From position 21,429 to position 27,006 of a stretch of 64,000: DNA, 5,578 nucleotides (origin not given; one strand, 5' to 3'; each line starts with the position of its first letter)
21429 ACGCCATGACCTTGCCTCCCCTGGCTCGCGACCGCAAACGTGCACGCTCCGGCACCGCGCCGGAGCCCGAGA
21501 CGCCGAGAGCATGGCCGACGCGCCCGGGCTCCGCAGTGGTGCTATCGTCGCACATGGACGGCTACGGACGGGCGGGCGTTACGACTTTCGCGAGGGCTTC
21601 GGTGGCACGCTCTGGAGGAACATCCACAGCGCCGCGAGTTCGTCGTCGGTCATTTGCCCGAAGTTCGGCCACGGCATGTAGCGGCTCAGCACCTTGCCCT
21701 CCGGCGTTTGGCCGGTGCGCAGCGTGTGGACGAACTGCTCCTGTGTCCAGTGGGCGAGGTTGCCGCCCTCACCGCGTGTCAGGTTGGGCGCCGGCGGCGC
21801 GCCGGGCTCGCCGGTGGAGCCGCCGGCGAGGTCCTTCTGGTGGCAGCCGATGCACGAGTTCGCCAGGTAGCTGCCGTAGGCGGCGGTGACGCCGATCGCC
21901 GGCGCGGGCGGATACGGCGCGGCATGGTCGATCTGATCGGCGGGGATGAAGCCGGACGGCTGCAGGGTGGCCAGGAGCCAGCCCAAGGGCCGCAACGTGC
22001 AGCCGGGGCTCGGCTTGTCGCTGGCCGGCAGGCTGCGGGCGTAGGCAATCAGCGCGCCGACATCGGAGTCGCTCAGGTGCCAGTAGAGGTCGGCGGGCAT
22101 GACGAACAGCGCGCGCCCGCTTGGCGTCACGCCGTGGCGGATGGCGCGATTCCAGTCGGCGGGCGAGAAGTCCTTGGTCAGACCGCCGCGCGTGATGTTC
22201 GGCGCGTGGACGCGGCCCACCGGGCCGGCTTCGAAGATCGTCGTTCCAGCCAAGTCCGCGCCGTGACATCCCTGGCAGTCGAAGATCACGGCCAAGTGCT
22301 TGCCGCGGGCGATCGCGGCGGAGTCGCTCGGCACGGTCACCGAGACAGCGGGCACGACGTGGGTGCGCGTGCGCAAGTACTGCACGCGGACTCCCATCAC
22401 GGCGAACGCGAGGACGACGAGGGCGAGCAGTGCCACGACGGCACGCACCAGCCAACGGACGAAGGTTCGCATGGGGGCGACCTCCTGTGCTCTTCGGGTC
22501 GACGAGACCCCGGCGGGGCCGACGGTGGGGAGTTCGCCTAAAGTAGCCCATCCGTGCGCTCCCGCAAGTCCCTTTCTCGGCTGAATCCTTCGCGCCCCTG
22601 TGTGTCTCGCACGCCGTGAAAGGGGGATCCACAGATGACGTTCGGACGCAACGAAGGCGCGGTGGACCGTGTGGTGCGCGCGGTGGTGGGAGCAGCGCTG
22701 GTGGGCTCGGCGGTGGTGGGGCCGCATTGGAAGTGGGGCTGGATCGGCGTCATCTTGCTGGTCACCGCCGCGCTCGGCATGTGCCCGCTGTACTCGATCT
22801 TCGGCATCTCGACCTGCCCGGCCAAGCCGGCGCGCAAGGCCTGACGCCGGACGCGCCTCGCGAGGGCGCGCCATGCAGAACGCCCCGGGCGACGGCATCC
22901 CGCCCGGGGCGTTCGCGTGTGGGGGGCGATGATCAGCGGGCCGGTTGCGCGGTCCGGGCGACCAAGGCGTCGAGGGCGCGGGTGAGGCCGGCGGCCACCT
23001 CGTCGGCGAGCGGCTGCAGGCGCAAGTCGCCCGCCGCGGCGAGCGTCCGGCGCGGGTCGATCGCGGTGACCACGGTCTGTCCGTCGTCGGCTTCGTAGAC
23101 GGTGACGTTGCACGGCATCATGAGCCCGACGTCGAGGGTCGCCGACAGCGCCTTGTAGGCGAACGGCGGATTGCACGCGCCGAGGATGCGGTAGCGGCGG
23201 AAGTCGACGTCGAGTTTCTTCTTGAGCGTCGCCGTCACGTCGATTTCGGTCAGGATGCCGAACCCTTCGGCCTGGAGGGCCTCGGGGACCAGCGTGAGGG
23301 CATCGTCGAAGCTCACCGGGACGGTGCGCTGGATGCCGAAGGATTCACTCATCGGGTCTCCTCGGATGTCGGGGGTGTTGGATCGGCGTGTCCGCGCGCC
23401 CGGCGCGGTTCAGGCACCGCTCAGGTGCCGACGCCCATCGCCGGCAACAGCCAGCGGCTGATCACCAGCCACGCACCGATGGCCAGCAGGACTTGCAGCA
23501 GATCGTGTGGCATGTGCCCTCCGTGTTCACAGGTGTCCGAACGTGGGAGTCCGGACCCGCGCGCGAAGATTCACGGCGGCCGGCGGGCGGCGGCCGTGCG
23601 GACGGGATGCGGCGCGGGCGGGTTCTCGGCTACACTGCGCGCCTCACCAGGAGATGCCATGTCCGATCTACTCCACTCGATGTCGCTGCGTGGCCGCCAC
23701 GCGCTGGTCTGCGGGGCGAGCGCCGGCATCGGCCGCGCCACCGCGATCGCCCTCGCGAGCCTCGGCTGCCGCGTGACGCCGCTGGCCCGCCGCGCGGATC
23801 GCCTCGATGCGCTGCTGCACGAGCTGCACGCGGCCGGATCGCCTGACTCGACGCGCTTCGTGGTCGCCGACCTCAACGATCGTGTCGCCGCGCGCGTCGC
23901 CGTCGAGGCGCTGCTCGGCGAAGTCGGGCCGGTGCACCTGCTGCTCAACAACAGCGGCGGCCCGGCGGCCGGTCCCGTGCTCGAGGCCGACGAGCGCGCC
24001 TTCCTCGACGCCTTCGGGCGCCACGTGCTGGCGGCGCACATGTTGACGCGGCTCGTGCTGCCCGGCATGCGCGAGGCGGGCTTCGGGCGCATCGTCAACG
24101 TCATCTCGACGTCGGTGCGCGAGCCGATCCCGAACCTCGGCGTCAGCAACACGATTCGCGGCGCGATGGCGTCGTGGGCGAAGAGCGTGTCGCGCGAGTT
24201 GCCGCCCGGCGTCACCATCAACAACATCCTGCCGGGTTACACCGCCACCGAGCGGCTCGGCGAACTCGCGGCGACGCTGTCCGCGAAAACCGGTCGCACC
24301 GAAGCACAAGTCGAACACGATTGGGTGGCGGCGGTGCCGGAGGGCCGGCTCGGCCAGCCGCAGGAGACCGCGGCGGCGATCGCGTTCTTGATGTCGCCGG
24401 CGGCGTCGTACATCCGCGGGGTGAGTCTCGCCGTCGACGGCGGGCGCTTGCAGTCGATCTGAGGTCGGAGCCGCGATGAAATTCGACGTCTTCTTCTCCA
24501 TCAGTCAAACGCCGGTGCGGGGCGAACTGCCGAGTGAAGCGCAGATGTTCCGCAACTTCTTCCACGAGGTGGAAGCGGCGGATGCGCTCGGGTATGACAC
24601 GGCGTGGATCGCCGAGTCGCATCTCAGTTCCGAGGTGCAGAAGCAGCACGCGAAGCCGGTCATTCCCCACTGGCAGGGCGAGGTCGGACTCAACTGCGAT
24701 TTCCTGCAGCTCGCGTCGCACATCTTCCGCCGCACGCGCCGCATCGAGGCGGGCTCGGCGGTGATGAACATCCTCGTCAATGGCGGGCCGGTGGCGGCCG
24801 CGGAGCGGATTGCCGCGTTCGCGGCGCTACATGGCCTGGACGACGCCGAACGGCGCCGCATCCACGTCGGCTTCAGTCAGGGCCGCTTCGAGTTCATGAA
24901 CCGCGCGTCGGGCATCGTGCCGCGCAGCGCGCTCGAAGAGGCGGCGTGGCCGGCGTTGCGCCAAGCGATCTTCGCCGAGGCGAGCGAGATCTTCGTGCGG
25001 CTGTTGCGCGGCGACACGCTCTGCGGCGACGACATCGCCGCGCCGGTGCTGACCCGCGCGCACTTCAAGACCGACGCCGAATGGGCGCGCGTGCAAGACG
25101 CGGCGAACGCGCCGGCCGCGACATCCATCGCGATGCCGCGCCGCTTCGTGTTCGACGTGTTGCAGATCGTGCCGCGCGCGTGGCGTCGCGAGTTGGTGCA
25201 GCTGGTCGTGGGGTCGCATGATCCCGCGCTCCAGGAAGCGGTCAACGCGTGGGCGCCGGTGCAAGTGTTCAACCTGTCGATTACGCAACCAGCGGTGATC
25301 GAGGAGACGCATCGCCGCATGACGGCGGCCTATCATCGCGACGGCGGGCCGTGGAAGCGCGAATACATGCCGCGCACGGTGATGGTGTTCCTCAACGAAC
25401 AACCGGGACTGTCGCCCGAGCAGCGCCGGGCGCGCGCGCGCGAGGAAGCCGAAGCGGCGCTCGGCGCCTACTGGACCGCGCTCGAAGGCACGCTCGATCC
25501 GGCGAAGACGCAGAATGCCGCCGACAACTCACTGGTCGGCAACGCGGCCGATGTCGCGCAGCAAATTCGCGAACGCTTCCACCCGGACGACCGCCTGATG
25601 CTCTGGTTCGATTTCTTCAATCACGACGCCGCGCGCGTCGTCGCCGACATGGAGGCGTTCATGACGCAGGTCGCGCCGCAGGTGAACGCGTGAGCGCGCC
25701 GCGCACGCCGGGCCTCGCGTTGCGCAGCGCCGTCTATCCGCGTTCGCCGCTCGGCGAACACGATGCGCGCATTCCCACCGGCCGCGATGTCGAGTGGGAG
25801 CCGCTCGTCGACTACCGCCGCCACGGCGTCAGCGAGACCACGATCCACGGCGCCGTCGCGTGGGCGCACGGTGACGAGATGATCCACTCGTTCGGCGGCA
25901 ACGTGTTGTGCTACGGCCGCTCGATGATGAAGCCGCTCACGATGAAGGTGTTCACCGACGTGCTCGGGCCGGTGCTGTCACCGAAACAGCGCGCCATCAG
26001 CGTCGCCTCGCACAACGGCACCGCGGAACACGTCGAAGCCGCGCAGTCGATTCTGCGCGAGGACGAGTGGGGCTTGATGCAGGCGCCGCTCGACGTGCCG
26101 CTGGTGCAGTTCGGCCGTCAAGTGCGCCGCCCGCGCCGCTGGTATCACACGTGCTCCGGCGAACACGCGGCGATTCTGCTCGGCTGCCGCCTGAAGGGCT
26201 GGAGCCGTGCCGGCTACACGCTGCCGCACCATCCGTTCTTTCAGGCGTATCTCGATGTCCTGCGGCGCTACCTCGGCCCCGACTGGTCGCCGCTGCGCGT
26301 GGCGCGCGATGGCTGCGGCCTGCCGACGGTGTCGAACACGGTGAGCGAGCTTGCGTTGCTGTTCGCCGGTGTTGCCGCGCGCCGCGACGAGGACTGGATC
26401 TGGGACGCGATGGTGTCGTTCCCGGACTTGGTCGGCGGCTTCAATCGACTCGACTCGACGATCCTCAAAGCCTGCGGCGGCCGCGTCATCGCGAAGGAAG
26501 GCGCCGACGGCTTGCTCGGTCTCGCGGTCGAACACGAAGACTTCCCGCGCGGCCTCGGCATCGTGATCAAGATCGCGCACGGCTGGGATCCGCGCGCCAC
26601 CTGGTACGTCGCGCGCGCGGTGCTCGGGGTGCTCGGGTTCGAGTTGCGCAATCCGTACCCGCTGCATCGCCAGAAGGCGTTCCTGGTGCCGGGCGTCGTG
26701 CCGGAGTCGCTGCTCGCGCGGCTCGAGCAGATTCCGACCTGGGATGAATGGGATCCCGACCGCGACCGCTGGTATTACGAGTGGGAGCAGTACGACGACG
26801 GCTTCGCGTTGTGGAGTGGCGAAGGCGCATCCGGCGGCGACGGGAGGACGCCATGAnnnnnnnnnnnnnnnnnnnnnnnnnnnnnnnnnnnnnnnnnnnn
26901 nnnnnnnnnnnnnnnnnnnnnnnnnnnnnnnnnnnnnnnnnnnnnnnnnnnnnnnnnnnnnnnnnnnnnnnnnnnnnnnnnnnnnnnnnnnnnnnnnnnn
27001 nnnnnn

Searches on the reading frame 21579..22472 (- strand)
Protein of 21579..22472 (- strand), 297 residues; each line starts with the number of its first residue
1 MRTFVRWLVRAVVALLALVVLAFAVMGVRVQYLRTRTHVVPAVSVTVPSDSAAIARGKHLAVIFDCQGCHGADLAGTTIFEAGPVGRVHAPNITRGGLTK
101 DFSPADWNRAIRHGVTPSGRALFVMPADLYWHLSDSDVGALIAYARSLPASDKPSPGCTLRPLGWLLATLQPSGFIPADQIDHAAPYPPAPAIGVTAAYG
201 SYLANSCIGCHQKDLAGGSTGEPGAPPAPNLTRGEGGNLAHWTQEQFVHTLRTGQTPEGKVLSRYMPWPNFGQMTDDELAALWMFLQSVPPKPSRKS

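Call 17: search_protein_families(library=pfam, proteins=[window:21579-22472:-], max_evalue=0.001)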
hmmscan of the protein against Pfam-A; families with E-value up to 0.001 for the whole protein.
window:21579-22472:- (297 aa): 2 families
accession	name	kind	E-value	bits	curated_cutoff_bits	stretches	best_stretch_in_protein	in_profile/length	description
PF00034.26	Cytochrom_C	-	1.9e-16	61.6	21.3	2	202-289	8-89/90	Cytochrome c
PF13442.11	Cytochrome_CBB3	-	3.6e-14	53.3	27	2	53-144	2-67/68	Cytochrome C oxidase, cbb3-type, subunit III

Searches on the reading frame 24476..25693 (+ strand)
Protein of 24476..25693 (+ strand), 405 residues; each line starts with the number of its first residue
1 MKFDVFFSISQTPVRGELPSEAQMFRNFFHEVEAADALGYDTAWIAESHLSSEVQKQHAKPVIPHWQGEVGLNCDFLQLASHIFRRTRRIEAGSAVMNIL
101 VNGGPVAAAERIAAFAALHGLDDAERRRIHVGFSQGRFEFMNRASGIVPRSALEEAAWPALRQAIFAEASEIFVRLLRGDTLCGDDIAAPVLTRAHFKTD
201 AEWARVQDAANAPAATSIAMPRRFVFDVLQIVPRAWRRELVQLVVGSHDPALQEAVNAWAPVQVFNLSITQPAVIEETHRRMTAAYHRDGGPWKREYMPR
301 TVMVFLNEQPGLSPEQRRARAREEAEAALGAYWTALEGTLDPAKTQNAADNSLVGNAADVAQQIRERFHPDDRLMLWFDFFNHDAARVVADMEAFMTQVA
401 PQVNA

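Call 17: search_protein_families(library=pfam, proteins=[window:24476-25693:+], max_evalue=0.001)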
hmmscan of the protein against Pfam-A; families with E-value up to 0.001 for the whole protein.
window:24476-25693:+ (405 aa): 1 family
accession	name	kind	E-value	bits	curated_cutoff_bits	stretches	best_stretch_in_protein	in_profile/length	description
PF00296.26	Bac_luciferase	-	2.4e-09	37.5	27.9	1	2-291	2-215/314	Luciferase-like monooxygenase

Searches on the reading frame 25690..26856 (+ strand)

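Call 17: search_protein_families(library=pfam, proteins=[window:25690-26856:+], max_evalue=0.001)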
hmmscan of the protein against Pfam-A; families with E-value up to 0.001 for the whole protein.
window:25690-26856:+ (388 aa): 1 family
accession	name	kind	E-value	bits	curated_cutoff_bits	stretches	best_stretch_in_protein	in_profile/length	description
PF06089.17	Asparaginase_II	-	2.7e-47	161.7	25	1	41-319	2-294/322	L-asparaginase II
